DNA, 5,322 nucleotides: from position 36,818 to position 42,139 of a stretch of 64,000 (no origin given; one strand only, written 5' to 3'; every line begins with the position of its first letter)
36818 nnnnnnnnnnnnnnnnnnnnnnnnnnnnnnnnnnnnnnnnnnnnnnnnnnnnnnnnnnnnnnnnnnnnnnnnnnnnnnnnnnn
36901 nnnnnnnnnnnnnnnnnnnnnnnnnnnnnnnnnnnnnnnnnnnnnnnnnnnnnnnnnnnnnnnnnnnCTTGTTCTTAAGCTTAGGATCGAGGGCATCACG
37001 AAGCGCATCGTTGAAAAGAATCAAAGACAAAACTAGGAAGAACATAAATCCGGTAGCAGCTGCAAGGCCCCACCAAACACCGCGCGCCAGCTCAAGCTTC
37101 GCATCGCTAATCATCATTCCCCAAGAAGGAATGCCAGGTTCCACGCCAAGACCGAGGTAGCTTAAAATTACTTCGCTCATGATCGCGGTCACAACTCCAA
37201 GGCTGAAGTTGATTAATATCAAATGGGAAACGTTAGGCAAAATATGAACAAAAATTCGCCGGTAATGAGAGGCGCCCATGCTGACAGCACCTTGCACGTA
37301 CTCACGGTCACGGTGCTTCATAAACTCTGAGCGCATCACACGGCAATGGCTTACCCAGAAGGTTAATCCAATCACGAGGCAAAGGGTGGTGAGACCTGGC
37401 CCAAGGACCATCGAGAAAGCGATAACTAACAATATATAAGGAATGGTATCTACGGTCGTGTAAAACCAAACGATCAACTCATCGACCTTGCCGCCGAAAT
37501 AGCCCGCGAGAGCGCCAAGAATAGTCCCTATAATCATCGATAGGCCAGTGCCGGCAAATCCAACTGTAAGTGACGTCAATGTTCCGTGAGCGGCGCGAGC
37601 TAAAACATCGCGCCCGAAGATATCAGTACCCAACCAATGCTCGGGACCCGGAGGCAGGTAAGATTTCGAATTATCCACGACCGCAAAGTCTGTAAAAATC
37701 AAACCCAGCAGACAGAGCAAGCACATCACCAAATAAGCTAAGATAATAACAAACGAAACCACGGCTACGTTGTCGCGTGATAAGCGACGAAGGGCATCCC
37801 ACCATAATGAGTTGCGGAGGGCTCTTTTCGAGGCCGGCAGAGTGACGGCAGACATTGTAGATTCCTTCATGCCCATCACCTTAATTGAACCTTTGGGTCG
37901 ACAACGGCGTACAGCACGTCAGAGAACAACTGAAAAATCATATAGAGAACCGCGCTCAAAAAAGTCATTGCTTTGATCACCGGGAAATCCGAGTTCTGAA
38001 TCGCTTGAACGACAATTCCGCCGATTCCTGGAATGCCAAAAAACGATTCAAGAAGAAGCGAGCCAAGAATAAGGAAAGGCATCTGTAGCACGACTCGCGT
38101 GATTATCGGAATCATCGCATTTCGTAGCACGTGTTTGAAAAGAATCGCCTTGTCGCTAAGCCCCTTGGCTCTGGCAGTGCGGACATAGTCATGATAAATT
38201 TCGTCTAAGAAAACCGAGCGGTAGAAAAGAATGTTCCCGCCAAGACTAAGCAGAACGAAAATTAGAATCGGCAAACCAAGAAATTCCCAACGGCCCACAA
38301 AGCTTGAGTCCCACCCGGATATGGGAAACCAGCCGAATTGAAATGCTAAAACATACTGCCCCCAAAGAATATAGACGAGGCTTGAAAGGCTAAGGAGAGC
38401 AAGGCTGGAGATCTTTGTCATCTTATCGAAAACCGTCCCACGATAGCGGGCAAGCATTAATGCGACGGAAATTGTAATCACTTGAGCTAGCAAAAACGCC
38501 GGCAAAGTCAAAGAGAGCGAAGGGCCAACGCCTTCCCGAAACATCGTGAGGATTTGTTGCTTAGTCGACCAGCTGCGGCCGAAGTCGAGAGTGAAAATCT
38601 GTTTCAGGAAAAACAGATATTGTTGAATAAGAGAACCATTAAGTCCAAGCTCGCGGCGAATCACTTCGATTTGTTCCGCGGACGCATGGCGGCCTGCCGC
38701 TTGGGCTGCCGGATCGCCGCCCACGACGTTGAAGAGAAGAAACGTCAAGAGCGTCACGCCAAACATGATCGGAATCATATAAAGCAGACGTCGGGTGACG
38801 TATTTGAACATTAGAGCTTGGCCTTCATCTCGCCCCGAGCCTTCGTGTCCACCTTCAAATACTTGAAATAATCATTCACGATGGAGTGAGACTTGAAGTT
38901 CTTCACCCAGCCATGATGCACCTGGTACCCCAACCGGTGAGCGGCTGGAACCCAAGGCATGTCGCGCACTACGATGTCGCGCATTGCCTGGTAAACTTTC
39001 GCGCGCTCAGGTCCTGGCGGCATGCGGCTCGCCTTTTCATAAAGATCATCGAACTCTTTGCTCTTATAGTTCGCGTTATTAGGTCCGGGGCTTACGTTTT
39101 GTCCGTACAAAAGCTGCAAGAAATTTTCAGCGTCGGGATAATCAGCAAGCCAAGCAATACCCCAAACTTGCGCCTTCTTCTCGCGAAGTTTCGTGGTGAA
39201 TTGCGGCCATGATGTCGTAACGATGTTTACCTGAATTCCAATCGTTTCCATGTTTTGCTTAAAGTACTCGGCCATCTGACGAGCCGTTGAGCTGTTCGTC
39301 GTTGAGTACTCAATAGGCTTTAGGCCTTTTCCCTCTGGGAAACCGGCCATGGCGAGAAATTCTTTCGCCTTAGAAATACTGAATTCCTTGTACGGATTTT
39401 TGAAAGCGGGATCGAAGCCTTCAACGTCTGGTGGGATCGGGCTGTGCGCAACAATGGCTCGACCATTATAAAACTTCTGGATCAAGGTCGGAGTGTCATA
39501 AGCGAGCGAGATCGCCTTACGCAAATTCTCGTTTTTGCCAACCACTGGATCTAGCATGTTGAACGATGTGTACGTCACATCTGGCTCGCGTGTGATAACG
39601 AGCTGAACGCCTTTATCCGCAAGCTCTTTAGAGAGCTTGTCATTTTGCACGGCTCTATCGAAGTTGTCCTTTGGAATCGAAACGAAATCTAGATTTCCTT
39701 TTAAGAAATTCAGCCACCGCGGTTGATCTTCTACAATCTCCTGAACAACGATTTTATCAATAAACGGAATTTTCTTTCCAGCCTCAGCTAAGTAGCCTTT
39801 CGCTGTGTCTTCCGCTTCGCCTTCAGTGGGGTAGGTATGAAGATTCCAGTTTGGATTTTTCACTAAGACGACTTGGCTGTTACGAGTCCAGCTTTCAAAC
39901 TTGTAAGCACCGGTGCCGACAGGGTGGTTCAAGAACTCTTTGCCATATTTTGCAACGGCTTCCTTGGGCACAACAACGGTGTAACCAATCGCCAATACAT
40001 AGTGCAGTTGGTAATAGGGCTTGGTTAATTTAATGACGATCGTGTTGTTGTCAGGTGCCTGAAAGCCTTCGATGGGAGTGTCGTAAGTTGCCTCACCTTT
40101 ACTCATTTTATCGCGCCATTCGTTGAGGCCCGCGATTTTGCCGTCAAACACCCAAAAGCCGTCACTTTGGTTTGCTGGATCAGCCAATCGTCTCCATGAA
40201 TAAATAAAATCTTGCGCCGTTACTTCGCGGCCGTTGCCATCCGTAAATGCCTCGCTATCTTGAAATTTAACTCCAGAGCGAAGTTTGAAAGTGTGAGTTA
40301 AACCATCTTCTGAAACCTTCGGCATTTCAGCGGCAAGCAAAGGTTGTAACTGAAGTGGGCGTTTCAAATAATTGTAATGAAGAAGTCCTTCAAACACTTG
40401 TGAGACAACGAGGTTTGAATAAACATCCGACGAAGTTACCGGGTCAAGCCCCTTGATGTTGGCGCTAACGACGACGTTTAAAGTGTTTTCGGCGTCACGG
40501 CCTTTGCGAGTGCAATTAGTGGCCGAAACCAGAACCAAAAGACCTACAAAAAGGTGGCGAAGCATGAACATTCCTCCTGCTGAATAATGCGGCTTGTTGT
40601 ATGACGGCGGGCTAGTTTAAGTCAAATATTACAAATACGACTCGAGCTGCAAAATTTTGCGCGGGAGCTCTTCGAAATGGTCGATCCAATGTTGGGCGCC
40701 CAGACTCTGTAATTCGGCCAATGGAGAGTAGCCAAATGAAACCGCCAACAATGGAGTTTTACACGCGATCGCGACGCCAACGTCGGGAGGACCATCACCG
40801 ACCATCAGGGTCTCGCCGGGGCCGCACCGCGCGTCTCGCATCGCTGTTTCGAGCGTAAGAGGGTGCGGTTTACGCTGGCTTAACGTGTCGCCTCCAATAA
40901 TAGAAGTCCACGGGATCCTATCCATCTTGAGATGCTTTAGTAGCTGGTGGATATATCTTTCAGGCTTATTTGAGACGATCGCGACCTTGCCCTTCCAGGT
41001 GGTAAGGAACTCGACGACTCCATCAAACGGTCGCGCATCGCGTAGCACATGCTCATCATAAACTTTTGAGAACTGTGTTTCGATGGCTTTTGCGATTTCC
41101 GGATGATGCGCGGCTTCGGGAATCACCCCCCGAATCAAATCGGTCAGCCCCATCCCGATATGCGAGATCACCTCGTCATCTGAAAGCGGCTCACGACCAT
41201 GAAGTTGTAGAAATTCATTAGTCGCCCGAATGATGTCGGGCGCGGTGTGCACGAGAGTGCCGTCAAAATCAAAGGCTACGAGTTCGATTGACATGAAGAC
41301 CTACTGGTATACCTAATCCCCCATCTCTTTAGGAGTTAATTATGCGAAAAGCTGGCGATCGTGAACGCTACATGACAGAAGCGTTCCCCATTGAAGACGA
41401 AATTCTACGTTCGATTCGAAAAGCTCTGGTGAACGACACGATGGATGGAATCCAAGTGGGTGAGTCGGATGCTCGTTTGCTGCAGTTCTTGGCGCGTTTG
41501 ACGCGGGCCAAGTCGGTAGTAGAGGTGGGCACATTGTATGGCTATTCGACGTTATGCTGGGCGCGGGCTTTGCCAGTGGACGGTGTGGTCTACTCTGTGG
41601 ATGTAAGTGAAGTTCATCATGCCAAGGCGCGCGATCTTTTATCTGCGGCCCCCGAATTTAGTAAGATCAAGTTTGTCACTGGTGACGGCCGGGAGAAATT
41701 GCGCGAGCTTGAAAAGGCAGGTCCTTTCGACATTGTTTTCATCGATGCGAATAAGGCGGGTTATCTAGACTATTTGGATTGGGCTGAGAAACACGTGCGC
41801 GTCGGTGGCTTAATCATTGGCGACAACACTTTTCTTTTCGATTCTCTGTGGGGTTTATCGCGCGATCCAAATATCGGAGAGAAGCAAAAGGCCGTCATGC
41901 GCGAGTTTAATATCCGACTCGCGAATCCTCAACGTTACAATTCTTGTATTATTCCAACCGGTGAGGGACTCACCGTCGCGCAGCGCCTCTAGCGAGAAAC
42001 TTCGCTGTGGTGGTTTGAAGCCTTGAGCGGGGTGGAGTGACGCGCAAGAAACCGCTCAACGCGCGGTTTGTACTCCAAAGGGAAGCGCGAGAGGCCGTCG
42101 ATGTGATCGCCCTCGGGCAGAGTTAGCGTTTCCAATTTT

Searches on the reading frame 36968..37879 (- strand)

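Call 24: search_protein_families(library=pfam, proteins=[window:36968-37879:-], max_evalue=0.00001)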
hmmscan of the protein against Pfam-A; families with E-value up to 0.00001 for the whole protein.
window:36968-37879:- (304 aa): 2 families
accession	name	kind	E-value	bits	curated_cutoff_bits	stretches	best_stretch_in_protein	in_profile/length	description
PF00528.27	BPD_transp_1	-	2e-25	90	26.4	1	118-302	1-183/184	Binding-protein-dependent transport system inner membrane component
PF12911.12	OppC_N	-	9.1e-08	32.3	23.9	1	24-77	1-53/53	N-terminal TM domain of oligopeptide transport permease C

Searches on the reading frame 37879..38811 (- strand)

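Call 25: search_protein_families(library=pfam, proteins=[window:37879-38811:-], max_evalue=0.00001)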
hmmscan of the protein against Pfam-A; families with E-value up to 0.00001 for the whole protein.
window:37879-38811:- (311 aa): 2 families
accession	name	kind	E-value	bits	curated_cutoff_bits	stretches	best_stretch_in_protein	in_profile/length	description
PF00528.27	BPD_transp_1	-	5.5e-32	111.4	26.4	1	114-308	2-182/184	Binding-protein-dependent transport system inner membrane component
PF19300.4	BPD_transp_1_N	-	3e-14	53.6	23.8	1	1-74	1-74/114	Binding-prot-dependent transport system membrane comp, N-term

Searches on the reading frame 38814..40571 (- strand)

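Call 25: search_protein_families(library=pfam, proteins=[window:38814-40571:-], max_evalue=0.00001)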
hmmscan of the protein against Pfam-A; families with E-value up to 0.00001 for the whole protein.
window:38814-40571:- (586 aa): 1 family
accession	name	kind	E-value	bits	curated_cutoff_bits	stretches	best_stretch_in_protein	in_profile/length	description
PF00496.27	SBP_bac_5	-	2.3e-83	280.8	32.4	1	75-492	2-364/368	Bacterial extracellular solute-binding proteins, family 5 Middle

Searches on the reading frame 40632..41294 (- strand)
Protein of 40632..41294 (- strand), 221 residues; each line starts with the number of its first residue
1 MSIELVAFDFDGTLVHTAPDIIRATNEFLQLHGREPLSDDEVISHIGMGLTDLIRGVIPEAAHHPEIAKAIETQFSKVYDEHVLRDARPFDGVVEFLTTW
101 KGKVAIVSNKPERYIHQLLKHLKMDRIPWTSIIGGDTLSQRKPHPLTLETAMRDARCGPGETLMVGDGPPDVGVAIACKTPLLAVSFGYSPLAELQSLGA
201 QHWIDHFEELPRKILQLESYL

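Call 25: search_protein_families(library=pfam, proteins=[window:40632-41294:-], max_evalue=0.00001)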
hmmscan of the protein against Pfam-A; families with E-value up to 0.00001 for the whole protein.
window:40632-41294:- (221 aa): 4 families
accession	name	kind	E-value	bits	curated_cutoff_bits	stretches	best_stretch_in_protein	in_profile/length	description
PF13419.12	HAD_2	-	1.6e-27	97.2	23.8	1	7-183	2-176/178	Haloacid dehalogenase-like hydrolase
PF00702.32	Hydrolase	-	1.2e-23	85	26.4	1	3-177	1-189/191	haloacid dehalogenase-like hydrolase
PF12710.13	HAD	-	4.5e-09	37.4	27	1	6-174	1-187/189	haloacid dehalogenase-like hydrolase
PF13242.12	Hydrolase_like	-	1.1e-06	28.9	22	1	141-208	3-73/75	HAD-hyrolase-like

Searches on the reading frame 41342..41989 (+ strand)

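Call 25: search_protein_families(library=pfam, proteins=[window:41342-41989:+], max_evalue=0.00001)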
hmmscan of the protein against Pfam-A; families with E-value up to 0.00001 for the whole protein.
window:41342-41989:+ (216 aa): 3 families
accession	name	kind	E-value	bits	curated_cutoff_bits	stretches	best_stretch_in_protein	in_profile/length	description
PF01596.23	Methyltransf_3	-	8.9e-37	126.8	22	1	18-215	7-203/204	O-methyltransferase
PF13578.12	Methyltransf_24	-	5.6e-13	50.1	26.3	1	60-162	1-104/105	Methyltransferase domain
PF01135.25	PCMT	-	2e-08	34.7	20.3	1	6-136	29-150/210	Protein-L-isoaspartate(D-aspartate) O-methyltransferase (PCMT)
